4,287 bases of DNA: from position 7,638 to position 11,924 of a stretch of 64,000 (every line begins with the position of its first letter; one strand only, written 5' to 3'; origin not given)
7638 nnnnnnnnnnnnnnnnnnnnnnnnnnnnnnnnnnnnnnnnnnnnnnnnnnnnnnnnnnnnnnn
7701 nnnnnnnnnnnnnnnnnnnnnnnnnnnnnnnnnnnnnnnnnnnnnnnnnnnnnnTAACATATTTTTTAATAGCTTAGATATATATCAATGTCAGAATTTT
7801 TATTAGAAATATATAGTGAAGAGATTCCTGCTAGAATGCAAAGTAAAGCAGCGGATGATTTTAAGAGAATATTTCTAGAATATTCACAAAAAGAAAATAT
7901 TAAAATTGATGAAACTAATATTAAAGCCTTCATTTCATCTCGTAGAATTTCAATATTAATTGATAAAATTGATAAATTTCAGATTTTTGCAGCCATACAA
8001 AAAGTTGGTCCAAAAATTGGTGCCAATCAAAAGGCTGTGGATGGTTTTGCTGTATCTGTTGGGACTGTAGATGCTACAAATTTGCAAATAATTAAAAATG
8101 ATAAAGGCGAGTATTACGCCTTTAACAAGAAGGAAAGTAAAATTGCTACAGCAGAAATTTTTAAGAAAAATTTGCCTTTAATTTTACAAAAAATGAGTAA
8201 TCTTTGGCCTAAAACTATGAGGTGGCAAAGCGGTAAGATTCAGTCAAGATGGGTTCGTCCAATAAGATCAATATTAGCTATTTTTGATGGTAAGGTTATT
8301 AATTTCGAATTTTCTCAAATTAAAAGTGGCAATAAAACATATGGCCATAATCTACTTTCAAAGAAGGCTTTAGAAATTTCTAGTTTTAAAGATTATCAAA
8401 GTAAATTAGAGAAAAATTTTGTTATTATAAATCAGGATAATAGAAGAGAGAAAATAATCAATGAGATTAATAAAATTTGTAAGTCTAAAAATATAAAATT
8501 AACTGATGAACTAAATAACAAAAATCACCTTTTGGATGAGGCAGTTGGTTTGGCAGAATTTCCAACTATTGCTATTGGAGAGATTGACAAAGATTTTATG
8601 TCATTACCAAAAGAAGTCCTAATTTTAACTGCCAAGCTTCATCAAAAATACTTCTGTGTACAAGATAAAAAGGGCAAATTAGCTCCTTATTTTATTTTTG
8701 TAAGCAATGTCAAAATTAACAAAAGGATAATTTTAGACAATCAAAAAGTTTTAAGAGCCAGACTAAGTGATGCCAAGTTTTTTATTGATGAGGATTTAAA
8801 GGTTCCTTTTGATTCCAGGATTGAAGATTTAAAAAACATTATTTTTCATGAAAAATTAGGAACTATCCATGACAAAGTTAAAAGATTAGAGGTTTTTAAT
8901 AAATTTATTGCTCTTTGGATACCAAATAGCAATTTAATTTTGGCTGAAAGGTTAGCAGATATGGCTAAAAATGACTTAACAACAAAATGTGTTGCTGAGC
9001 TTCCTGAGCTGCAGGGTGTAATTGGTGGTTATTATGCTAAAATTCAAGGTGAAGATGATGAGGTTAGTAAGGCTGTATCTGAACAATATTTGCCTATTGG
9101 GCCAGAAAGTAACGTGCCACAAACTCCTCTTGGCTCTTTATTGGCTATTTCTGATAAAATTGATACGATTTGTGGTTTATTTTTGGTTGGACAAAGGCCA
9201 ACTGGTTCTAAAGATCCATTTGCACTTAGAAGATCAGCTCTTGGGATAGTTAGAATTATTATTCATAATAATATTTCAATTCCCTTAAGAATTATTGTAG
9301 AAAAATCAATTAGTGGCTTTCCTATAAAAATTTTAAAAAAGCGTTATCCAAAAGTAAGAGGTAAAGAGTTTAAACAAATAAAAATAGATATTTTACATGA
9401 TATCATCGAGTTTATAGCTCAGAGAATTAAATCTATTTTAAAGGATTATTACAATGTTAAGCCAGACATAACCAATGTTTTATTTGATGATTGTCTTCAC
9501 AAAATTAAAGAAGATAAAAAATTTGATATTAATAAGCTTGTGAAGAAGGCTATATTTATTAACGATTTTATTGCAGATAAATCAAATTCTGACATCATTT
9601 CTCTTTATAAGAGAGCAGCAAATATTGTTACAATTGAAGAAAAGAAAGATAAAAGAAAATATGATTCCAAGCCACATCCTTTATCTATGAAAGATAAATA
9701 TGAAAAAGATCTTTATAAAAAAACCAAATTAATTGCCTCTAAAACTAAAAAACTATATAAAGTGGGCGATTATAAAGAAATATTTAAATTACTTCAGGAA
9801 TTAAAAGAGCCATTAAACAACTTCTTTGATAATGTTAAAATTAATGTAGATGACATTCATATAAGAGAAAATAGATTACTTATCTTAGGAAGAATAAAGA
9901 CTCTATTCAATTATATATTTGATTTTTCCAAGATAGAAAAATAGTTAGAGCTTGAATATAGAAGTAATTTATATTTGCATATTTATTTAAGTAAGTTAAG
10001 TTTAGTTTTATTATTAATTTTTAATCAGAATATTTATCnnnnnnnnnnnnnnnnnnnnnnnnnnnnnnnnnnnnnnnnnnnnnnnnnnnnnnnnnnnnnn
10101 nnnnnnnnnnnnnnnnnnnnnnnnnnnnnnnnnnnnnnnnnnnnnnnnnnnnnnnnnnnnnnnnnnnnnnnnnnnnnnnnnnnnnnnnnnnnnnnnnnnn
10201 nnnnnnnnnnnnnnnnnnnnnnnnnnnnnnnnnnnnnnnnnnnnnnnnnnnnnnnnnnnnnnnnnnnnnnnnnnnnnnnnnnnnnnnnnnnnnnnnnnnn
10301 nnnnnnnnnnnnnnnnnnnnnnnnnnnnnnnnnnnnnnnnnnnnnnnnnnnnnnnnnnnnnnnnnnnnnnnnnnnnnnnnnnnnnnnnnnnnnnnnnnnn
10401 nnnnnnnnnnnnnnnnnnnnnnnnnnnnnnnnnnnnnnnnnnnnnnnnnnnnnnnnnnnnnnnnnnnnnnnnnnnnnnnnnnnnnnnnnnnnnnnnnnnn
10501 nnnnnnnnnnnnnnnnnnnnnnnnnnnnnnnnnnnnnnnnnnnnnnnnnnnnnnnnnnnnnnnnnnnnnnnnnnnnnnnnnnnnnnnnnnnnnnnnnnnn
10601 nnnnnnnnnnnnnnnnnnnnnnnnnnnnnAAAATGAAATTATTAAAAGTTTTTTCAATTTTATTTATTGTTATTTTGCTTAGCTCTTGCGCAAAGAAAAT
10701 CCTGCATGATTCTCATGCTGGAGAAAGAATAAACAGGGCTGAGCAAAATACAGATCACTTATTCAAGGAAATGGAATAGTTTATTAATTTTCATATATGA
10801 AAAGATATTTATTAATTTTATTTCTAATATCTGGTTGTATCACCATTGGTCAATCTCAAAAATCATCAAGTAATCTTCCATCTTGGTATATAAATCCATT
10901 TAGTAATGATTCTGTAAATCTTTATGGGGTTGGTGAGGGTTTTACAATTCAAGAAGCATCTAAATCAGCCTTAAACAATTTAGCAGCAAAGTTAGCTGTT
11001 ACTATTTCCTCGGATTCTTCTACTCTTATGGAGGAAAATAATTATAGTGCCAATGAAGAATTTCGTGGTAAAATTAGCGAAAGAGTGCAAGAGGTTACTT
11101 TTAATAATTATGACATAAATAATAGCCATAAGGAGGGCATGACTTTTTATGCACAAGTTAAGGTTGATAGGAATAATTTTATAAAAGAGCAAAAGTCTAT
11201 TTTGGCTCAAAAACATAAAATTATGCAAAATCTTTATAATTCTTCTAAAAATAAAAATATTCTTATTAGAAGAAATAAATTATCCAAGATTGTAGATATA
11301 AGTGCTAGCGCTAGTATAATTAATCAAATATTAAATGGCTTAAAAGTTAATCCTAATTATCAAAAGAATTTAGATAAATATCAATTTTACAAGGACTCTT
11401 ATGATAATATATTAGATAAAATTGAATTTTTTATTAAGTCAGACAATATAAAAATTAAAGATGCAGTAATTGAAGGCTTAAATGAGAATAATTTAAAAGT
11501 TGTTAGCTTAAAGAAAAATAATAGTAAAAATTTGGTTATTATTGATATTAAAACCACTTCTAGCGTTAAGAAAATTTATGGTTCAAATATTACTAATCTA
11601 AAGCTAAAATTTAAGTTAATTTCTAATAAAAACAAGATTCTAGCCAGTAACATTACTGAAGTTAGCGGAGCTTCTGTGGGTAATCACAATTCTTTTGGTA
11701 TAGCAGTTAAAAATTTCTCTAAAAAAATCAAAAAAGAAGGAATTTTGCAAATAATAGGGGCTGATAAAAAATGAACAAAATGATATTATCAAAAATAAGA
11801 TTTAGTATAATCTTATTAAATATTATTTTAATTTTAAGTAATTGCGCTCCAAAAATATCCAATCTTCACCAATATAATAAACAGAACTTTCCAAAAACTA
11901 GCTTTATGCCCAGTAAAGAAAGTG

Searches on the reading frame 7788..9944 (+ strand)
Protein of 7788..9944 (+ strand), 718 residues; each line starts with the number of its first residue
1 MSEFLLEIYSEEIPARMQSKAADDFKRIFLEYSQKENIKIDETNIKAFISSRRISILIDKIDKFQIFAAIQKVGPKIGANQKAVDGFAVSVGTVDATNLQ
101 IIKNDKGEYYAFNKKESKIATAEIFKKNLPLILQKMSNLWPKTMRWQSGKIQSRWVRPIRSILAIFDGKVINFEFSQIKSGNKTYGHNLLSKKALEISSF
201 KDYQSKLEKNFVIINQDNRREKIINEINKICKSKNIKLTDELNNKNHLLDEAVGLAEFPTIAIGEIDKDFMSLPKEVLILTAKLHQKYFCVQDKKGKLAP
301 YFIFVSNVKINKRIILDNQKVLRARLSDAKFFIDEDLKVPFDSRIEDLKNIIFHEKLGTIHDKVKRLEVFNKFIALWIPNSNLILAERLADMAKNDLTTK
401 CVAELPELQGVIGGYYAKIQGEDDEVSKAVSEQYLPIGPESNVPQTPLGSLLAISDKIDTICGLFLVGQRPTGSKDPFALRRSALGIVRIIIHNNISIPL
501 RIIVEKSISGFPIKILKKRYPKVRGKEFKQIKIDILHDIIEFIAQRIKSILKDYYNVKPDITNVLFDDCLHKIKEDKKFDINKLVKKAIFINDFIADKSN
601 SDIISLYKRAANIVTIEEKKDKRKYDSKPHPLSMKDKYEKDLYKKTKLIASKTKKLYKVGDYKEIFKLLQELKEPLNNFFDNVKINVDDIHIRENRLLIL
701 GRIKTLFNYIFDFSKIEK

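Call 66: search_protein_families(library=pfam, proteins=[window:7788-9944:+], max_evalue=0.00001)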
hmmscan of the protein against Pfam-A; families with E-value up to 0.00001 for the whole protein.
window:7788-9944:+ (718 aa): 2 families
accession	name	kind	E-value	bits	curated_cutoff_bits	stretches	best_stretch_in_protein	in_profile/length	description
PF02092.22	tRNA_synt_2f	-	1.4e-162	542.8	29.2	1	4-561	1-530/536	Glycyl-tRNA synthetase beta subunit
PF05746.21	DALR_1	-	1.6e-09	38.3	22.3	1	607-710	5-105/117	DALR anticodon binding domain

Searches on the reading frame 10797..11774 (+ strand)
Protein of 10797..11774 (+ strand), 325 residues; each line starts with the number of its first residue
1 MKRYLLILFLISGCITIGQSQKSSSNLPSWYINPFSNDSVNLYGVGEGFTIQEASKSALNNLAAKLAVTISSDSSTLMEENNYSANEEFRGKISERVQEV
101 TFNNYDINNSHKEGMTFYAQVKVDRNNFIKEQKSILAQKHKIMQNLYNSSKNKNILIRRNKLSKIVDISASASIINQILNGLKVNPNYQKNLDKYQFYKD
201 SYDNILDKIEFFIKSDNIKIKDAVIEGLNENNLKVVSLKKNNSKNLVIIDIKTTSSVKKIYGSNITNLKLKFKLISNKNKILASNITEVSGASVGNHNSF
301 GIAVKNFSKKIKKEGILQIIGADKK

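Call 66: search_protein_families(library=pfam, proteins=[window:10797-11774:+], max_evalue=0.00001)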
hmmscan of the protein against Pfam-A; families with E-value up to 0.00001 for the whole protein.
window:10797-11774:+ (325 aa): 1 family
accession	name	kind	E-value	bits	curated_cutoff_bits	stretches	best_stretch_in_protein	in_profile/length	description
PF02169.21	LPP20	-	1.3e-08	35.6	25.9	1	28-124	1-97/97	LPP20 lipoprotein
